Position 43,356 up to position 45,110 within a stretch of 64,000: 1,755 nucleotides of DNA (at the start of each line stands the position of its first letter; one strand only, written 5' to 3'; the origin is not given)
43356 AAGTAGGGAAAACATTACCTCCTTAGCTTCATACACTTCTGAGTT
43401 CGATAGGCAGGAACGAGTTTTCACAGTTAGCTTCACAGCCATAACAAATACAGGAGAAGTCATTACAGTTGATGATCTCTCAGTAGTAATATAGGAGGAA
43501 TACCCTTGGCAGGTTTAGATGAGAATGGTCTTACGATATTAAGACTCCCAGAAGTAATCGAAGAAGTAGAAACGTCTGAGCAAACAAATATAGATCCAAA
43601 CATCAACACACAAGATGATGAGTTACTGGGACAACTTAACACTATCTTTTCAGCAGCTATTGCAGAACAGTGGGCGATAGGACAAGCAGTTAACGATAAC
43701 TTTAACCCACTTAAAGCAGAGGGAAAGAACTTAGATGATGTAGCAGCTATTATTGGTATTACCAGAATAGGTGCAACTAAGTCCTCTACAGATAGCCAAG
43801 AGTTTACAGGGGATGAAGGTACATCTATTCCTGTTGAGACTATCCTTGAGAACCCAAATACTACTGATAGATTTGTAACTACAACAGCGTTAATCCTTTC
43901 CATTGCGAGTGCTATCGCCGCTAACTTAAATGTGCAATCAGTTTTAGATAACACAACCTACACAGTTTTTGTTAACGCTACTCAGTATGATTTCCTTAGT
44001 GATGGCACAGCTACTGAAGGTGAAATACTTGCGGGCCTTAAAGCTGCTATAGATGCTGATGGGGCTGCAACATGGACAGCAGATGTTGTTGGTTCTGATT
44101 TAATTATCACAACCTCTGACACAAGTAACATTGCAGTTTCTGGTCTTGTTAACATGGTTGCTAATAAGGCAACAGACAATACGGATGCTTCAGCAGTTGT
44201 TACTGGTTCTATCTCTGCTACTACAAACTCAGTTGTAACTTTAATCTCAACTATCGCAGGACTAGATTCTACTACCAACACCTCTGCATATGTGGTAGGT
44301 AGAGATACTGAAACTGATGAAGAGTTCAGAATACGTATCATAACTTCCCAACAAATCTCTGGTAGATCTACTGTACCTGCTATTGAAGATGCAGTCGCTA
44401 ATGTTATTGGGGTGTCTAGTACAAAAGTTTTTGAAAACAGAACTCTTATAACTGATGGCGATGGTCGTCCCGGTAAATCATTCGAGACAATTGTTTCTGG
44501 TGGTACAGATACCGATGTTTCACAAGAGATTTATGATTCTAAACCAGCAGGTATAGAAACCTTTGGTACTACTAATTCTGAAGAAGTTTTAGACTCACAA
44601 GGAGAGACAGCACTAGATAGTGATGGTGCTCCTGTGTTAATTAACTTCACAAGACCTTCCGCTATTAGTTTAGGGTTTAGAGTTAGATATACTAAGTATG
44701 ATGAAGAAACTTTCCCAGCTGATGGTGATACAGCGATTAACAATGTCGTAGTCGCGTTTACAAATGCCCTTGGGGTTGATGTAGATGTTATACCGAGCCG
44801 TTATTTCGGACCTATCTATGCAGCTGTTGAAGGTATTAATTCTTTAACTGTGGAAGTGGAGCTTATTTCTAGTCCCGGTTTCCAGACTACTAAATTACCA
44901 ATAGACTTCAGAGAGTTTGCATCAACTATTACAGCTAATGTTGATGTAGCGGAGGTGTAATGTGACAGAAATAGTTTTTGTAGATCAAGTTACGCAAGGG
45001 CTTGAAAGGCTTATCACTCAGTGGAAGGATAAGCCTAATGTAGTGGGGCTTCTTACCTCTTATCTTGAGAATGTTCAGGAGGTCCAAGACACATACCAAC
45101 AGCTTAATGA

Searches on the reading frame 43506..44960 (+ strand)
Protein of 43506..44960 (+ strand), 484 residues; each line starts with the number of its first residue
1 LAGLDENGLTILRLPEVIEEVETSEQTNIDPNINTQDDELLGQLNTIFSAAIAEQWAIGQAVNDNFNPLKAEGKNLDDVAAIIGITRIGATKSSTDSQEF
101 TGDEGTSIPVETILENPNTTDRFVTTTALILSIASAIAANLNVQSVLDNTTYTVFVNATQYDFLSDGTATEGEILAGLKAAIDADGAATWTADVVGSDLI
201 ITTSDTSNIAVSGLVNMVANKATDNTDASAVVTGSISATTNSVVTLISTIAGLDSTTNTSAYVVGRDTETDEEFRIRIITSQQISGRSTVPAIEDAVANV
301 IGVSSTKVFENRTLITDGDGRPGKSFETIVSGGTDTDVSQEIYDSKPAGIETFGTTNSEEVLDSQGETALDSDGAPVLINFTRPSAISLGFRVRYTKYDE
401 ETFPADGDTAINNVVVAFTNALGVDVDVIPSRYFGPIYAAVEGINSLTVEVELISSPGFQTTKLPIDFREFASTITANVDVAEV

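Call 71: search_protein_families(library=phrogs, proteins=[window:43506-44960:+], max_evalue=0.00001)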
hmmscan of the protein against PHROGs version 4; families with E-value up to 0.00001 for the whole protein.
window:43506-44960:+ (484 aa): 1 family
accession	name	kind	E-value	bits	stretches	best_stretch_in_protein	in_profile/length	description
phrog_6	-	tail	4e-36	125.8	1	1-483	59-407/548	baseplate wedge subunit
